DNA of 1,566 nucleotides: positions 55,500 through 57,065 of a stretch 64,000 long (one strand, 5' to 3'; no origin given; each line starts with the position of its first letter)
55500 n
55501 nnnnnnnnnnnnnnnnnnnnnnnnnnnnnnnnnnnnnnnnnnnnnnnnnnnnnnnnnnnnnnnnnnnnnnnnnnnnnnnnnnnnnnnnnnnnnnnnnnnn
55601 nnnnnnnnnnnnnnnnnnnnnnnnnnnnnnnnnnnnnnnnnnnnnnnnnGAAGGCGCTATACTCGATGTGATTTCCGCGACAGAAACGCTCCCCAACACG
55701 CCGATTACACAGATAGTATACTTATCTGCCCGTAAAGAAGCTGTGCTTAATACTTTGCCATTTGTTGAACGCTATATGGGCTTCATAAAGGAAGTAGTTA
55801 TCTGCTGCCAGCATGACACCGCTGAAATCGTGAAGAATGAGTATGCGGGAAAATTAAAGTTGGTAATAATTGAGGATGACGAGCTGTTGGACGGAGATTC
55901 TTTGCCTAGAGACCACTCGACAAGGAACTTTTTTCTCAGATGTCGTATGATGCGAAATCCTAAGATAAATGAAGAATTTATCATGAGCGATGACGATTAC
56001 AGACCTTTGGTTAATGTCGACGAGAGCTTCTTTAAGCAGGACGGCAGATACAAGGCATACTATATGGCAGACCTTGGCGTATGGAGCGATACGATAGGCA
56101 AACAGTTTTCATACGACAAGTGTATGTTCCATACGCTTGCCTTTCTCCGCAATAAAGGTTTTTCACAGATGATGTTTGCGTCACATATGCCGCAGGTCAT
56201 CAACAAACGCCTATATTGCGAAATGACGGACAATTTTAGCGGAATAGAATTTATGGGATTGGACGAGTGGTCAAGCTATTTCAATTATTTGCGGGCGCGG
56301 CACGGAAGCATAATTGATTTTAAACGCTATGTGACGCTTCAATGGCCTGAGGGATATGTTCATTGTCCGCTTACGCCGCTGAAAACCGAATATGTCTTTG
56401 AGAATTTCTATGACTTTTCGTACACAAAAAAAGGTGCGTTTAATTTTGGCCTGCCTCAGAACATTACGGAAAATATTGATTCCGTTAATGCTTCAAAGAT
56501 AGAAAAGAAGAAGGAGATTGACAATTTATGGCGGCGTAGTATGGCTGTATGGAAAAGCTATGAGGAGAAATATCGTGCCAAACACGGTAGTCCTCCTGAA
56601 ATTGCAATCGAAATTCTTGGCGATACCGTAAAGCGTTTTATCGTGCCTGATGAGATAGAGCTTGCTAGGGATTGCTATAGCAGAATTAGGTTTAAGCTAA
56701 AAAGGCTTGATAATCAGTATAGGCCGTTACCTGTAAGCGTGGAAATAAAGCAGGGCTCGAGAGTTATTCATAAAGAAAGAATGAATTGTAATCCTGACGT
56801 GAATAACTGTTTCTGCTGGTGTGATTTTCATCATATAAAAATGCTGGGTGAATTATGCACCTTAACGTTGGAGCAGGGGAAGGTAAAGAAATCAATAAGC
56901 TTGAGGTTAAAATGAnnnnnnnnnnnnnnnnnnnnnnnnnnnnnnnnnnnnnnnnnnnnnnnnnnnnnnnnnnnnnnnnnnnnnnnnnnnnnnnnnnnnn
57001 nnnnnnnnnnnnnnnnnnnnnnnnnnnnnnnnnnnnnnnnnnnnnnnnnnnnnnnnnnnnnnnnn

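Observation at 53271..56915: GT4-GT4-Stealth-like fusion: candidate single-chain polymerase/terminator for a phosphodiester-containing or phospho-capped glycan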

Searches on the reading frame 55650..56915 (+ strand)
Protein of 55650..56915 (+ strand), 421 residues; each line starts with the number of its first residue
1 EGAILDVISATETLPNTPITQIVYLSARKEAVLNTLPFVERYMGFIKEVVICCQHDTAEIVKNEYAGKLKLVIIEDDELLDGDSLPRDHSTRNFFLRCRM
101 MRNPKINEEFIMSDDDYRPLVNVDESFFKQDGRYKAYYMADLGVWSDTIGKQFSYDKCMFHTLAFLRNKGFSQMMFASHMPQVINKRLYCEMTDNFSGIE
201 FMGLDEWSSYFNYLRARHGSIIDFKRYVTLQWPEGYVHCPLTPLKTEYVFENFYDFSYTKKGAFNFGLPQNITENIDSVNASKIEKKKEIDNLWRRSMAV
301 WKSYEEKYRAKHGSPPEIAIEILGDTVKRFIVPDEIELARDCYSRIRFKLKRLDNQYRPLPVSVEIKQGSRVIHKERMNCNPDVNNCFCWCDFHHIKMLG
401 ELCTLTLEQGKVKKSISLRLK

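Call 5: search_protein_families(library=pfam, proteins=[window:55650-56915:+], max_evalue=1)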
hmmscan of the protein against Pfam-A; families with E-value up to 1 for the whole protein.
window:55650-56915:+ (421 aa): 1 family
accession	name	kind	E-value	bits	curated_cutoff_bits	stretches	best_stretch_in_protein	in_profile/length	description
PF11380.13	Stealth_CR2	-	0.0027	18.3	39.4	1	38-132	14-104/108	Stealth protein CR2, conserved region 2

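Call 6: search_protein_families(library=ncbifam, proteins=[window:55650-56915:+], max_evalue=1)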
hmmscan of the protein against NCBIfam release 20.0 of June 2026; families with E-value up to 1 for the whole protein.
window:55650-56915:+ (421 aa): 0 families

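Call 7: search_solved_structures(query=window:55650-56915:+, max_evalue=10, show_alignments=3)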
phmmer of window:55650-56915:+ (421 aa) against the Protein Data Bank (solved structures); distinct sequences matched with E-value up to 10: 0.

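Call 9: find_homologous_proteins(query=window:55650-56915:+, max_evalue=0.001)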
Query window:55650-56915:+ (421 aa): 42 proteins with E <= 0.001 among 1724 candidates.
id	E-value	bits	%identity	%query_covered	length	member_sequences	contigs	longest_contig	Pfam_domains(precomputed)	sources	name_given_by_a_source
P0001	2.1e-80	289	42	80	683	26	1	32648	-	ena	-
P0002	4.2e-77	278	39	83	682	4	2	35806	-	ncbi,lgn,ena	-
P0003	4.8e-74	268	34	99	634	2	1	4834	-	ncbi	-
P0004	2.6e-72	262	39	80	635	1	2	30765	-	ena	-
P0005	5.3e-72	261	40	81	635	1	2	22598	-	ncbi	-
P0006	5.6e-72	261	48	61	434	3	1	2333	-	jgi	jgi:hypothetical protein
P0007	1.2e-69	253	39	84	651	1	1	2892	-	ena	-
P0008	3.9e-68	248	39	80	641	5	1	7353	-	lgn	-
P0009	3.5e-67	245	37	81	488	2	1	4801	-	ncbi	-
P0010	1.5e-65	240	43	64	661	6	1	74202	PF00534.27,PF13692.13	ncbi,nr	ncbi:MAG: glycosyltransferase family 4 protein [Lachnospiraceae bacterium]|nr:glycosyltransferase fa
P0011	2.4e-65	239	39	81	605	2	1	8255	-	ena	-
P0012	7.3e-64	234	37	77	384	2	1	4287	-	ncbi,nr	ncbi:MAG: hypothetical protein IKZ39_07140, partial [Lachnospiraceae bacterium]|nr:hypothetical prot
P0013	1.9e-63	233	37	72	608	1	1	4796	-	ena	-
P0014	6.1e-57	211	39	63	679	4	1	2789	PF00534.27,PF20706.4,PF13692.13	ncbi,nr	ncbi:MAG: glycosyltransferase, partial [Firmicutes bacterium]|nr:glycosyltransferase [Bacillota bact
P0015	9.1e-53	198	41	57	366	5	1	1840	-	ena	-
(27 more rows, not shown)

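Call 12: search_protein_families(library=pfam, alignment_id=A1, max_evalue=1)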
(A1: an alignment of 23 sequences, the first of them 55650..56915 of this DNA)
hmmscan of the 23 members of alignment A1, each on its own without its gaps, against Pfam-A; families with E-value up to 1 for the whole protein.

A. member 1, window:55650-56915:+ (421 aa): 1 family
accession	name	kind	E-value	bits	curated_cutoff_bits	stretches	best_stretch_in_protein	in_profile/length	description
PF11380.13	Stealth_CR2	-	0.0027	18.3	39.4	1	38-132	14-104/108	Stealth protein CR2, conserved region 2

B. families by the number of members that match (of 23 scanned): 9 families
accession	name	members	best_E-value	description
PF11380.13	Stealth_CR2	15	3.2e-05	Stealth protein CR2, conserved region 2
PF00534.26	Glycos_transf_1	2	3.5e-23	Glycosyl transferases group 1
PF13692.12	Glyco_trans_1_4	2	2.2e-15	Glycosyl transferases group 1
PF20706.3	GT4-conflict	2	8.6e-07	Family 4 Glycosyltransferase in conflict systems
PF13439.12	Glyco_transf_4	2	0.0027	Glycosyltransferase Family 4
PF23309.1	DUF7083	1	0.019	Domain of unknown function (DUF7083)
PF13512.12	TPR_18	1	0.11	Tetratricopeptide repeat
PF03333.19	PapB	1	0.16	Adhesin biosynthesis transcription regulatory protein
PF23084.1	KH_PARP14_1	1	0.75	PARP14, first type I KH domain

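Call 22: find_related_loci(query=A2, collection=genome_contigs, flank=10000)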
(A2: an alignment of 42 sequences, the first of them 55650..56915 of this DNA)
Query A2 (421 aa) in genome_contigs; peptide patterns used: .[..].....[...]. (x = any residue, [..] = any of these).
78 stretches matched a pattern; 76 encode a relative of the query (tblastn E <= 1e-3); 76 distinct loci.
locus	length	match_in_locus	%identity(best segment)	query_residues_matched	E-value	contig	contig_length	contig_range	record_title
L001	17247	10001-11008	42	18-352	1e-82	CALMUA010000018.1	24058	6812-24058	MAG TPA_asm: uncultured Ruminococcus sp. isolate ERR1414211_bin.38_CONCOCT_v1.1_MAG genome assembly, contig: ERZ1749899.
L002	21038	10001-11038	39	8-352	3e-81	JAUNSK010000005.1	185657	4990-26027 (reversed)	MAG: Oscillospiraceae bacterium isolate S4R_St_23 NODE_17_length_185657_cov_17.549800, whole genome shotgun sequence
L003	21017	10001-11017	41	19-355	4e-81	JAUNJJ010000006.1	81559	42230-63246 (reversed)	MAG: Oscillospiraceae bacterium isolate S2A_St_21 NODE_58_length_81559_cov_30.946125, whole genome shotgun sequence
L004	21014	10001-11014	43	2-338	1e-80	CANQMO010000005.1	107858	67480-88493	MAG: uncultured Oscillospiraceae bacterium isolate Lapin-013__bin15 genome assembly, contig: Lapin-013__NODE_75_length_1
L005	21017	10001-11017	41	19-355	5e-80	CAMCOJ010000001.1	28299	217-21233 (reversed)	MAG: uncultured Ruminococcus sp. isolate ERR1855549_bin.43_metaWRAP_v1.3_MAG genome assembly, contig: ERZ9514786.451, wh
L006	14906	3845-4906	39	2-352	6e-80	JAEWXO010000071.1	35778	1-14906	MAG: Bacillota bacterium isolate OH_SFB_14 k127_606161, whole genome shotgun sequence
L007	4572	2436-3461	40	5-348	2e-78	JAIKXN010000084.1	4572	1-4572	MAG: Lachnospiraceae bacterium isolate RUI456 k141_8454081_flag=1_multi=10.0000_len=4572, whole genome shotgun sequence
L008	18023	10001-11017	40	18-354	1e-81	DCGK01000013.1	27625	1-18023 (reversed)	MAG TPA_asm: Ruminococcus sp. UBA1780 UBA1780_contig_21804, whole genome shotgun sequence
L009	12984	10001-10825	47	19-288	1e-76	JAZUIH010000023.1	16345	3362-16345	MAG: Oscillospiraceae bacterium isolate T1900045266_TH20190036.MAGScoT_cleanbin_000025 SGB_5863_k141_765872, whole genom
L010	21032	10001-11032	39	5-350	1e-75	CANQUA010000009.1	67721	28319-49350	MAG: uncultured Lachnospiraceae bacterium isolate Lapin-023__bin81 genome assembly, contig: Lapin-023__NODE_558_length_6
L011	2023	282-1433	36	5-388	7e-77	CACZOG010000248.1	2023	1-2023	MAG: uncultured Lachnospiraceae bacterium isolate RUG12797 genome assembly, contig: RUG12797_asm_248, whole genome shotg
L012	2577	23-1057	39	5-351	1e-74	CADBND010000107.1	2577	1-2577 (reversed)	MAG: uncultured Erysipelotrichaceae bacterium isolate RUG14120 genome assembly, contig: RUG14120_asm_107, whole genome s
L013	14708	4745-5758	39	19-355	1e-72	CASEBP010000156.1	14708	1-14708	uncultured Oscillospiraceae bacterium isolate Batch5_idba_bin.145 genome assembly, contig: Batch5_idba_bin.145.fa_k87_32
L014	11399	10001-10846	45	3-283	7e-73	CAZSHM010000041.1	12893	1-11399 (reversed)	MAG TPA_asm: uncultured Peptococcaceae bacterium isolate SRP314395_co1_131 genome assembly, contig: NODE_4457_length_128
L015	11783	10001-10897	41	5-308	4e-71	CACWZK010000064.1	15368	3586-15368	MAG: uncultured Lachnospiraceae bacterium isolate RUG11047 genome assembly, contig: RUG11047_asm_64, whole genome shotgu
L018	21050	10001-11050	37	3-352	3e-69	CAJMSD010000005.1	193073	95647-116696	TPA_asm: uncultured bacterium isolate SRR5580103-bin.7 genome assembly, contig: NODE_44_length_193073_cov_41.712434, who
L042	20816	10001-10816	34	21-296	3e-42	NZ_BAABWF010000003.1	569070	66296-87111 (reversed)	Arenicella sp. 4NH20-0111 sequence03, whole genome shotgun sequence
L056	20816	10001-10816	33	18-291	3e-36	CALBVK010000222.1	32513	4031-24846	MAG: uncultured Acidimicrobiales bacterium isolate B4_Bin_METABAT__42_1 genome assembly, contig: c_000000185963, whole g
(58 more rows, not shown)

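Call 23: predict_structure(alignment_id=A2)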
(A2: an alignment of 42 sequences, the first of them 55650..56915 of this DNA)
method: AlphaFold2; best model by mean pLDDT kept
length: 421 residues; sequences in the alignment: 42
mean_pLDDT: 87.7   pTM: 0.86
mean pLDDT of the five models: 87.7, 87.3, 87.3, 86.9, 86.2
residues with pLDDT >= 90: 248; 70-90: 124; 50-70: 42; < 50: 7
segments of 3 or more residues with pLDDT < 50: 1-6
pLDDT, mean of each block of 10 residues (from residue 1): 48 87 96 97 98 97 97 97 93 96 98 95 97 93 71 80 96 86 97 97 95 97 92 57 77 88 82 95 90 88 95 94 89 93 83 81 86 83 67 66 77 90 86
secondary structure, 60 per line:
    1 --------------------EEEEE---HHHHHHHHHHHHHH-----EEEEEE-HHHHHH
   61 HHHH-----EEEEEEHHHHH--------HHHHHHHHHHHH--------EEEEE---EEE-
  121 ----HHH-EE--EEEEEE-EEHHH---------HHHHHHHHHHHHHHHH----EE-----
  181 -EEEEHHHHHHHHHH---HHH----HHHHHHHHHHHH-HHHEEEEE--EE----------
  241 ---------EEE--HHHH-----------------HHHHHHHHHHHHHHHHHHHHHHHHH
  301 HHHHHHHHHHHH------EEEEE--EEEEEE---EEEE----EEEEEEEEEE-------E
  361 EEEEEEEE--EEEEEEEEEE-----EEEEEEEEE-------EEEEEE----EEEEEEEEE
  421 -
elements in order: E21-25 H29-42 E48-53 H55-64 E70-75 H76-80 H89-100 E109-113 E117-119 E133-138 H154-169 E182-185 H186-195 H206-217 E222-226 E250-252 H255-258 H276-312 E319-323 E326-331 E335-338 E343-352 E360-368 E371-380 E386-394 E402-407 E412-420

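Call 25: fold_search(model_id=the predicted structure, library=pdb)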
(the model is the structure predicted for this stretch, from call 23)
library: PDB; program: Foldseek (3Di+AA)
matches with E <= 10: 1724; with E <= 0.001: 263
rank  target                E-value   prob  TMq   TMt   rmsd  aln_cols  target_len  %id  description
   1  8j2n_B                3.0e-09  1.00  0.35  0.52   8.5       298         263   14  Exopolysaccharide phosphotransferase CpsY in Mycobacterium tuberculosis (released 2024-04-17)
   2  9bgg_B                4.6e-09  1.00  0.34  0.34   5.7       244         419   17  Structure of a hyperactive S1S3 truncation of the human GlcNAc-1-phosphotransferase (released 2025-02-26)
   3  9bgg_A                5.6e-09  1.00  0.35  0.36   5.4       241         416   17  Structure of a hyperactive S1S3 truncation of the human GlcNAc-1-phosphotransferase (released 2025-02-26)
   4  9bgf_B                5.9e-09  1.00  0.35  0.35   4.6       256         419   16  Structure of human GlcNAc-1-phosphotransferase complexed with the donor substrate UDP-GlcNAc (released 2025-02-26)
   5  7s6n_A                8.0e-09  1.00  0.37  0.36   4.2       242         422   15  N-acetylglucosamine-1-phosphotransferase (GNPT) alpha and beta subunits (GNPTAB) catalytic domain, from zebrafish (released 2022-05-25)
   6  8j2n_A                4.9e-08  1.00  0.32  0.54   8.6       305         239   12  Exopolysaccharide phosphotransferase CpsY in Mycobacterium tuberculosis (released 2024-04-17)
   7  9bgf_A                5.5e-08  1.00  0.35  0.34   4.5       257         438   16  Structure of human GlcNAc-1-phosphotransferase complexed with the donor substrate UDP-GlcNAc (released 2025-02-26)
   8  7s6n_B                7.9e-08  1.00  0.35  0.33   4.8       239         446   16  N-acetylglucosamine-1-phosphotransferase (GNPT) alpha and beta subunits (GNPTAB) catalytic domain, from zebrafish (released 2022-05-25)
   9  7sj2_A                1.1e-07  1.00  0.33  0.32   6.4       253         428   14  N-acetylglucosamine-1-phosphotransferase (GNPT) alpha and beta subunits (GNPTAB) catalytic domain, from zebrafish, in  (released 2022-05-25)
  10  7sj2_B                1.9e-07  1.00  0.31  0.30   6.9       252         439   15  N-acetylglucosamine-1-phosphotransferase (GNPT) alpha and beta subunits (GNPTAB) catalytic domain, from zebrafish, in  (released 2022-05-25)
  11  7s05_A                2.5e-07  1.00  0.36  0.34   4.5       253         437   17  Cryo-EM structure of human GlcNAc-1-phosphotransferase A2B2 subcomplex (released 2022-03-30)
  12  7s06_A                3.8e-07  1.00  0.36  0.33   5.6       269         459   16  Cryo-EM structure of human GlcNAc-1-phosphotransferase A2B2 subcomplex (released 2022-03-30)
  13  7dxi_A                4.3e-07  1.00  0.35  0.39   5.3       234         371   14  Structure of Drosophila melanogaster GlcNAc-1-phosphotransferase (released 2022-02-02)
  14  2rj1                  1.6e-06  1.00  0.33  0.45   9.2       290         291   10  B-specific alpha-1,3-galactosyltransferase (GTB) G176R mutant + UDP + H-antigen disaccharide (released 2008-02-05)
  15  1zcu                  2.2e-06  1.00  0.31  0.45   8.8       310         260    9  apo form of the 162S mutant of glycogenin (released 2005-04-26)
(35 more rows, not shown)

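Call 26: search_protein_representatives(alignment_id=A2)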
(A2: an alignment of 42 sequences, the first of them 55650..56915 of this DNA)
Query: 42 sequences, 437 profile positions. Proteins with E-value up to 0.001 (for the whole library): 378; up to 1e-10: 318; up to 1e-30: 253. The best 150 are listed.
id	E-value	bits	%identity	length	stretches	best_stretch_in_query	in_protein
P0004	1.8e-154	531.3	-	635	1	3-431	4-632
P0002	2.4e-153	527.6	-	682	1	1-430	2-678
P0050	1.4e-141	488.8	-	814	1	3-431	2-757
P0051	2.1e-138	478.4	-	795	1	4-406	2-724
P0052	2.1e-132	458.6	-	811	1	4-392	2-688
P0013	4.9e-132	457.4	-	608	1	3-406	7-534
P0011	5.1e-130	450.7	-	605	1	1-411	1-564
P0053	2.0e-129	448.8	-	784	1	4-407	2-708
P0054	5.3e-129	447.4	-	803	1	4-408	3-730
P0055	3.3e-126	438.1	-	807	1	4-392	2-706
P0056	2.2e-125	435.5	-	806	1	4-404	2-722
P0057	7.5e-125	433.7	-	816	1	3-375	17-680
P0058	6.0e-124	430.7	-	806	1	4-411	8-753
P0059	1.6e-123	429.4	-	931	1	1-392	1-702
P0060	1.8e-121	422.6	-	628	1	4-410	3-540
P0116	1.6e-93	330.5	-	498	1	103-384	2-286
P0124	9.0e-92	324.7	-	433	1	104-375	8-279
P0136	7.6e-89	315.1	-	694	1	103-386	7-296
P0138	4.7e-88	312.4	-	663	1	65-357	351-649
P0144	2.0e-84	300.5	-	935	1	17-390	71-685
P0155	6.1e-80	285.7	-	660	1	127-394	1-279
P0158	9.9e-79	281.7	-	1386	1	5-358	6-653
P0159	1.0e-78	281.7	-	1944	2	3-372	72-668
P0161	1.7e-78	280.9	-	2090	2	5-350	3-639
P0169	7.8e-77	275.5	-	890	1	18-391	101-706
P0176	6.3e-74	265.9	-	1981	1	1-345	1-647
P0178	1.8e-73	264.4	-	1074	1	4-391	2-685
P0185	6.8e-72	259.2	-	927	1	11-340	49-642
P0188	4.2e-71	256.6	-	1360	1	18-339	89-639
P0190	1.8e-68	247.9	-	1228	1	3-374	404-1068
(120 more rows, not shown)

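Call 32: search_solved_structures(query=A2, max_evalue=10, show_alignments=5)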
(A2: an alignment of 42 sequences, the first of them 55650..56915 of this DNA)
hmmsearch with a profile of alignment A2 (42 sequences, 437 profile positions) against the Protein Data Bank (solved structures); distinct sequences matched with E-value up to 10: 4.
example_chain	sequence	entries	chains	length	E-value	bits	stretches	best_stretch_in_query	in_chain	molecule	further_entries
7s6n_A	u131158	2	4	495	0.073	15.2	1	113-282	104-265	N-acetylglucosamine-1-phosphotransferase (GNPT) alpha (GNPTAB) catalytic domain,N-acetylgl | N-acetylglucosamine-1-phosphotransferase subunit alpha,N-acetylgluc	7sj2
2lrh_A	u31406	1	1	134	0.65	12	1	53-144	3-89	De novo designed protein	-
2lci_A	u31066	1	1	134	0.92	11.5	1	57-144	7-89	Protein OR36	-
1l6n_A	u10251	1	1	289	0.96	11.5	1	27-124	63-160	Gag Polyprotein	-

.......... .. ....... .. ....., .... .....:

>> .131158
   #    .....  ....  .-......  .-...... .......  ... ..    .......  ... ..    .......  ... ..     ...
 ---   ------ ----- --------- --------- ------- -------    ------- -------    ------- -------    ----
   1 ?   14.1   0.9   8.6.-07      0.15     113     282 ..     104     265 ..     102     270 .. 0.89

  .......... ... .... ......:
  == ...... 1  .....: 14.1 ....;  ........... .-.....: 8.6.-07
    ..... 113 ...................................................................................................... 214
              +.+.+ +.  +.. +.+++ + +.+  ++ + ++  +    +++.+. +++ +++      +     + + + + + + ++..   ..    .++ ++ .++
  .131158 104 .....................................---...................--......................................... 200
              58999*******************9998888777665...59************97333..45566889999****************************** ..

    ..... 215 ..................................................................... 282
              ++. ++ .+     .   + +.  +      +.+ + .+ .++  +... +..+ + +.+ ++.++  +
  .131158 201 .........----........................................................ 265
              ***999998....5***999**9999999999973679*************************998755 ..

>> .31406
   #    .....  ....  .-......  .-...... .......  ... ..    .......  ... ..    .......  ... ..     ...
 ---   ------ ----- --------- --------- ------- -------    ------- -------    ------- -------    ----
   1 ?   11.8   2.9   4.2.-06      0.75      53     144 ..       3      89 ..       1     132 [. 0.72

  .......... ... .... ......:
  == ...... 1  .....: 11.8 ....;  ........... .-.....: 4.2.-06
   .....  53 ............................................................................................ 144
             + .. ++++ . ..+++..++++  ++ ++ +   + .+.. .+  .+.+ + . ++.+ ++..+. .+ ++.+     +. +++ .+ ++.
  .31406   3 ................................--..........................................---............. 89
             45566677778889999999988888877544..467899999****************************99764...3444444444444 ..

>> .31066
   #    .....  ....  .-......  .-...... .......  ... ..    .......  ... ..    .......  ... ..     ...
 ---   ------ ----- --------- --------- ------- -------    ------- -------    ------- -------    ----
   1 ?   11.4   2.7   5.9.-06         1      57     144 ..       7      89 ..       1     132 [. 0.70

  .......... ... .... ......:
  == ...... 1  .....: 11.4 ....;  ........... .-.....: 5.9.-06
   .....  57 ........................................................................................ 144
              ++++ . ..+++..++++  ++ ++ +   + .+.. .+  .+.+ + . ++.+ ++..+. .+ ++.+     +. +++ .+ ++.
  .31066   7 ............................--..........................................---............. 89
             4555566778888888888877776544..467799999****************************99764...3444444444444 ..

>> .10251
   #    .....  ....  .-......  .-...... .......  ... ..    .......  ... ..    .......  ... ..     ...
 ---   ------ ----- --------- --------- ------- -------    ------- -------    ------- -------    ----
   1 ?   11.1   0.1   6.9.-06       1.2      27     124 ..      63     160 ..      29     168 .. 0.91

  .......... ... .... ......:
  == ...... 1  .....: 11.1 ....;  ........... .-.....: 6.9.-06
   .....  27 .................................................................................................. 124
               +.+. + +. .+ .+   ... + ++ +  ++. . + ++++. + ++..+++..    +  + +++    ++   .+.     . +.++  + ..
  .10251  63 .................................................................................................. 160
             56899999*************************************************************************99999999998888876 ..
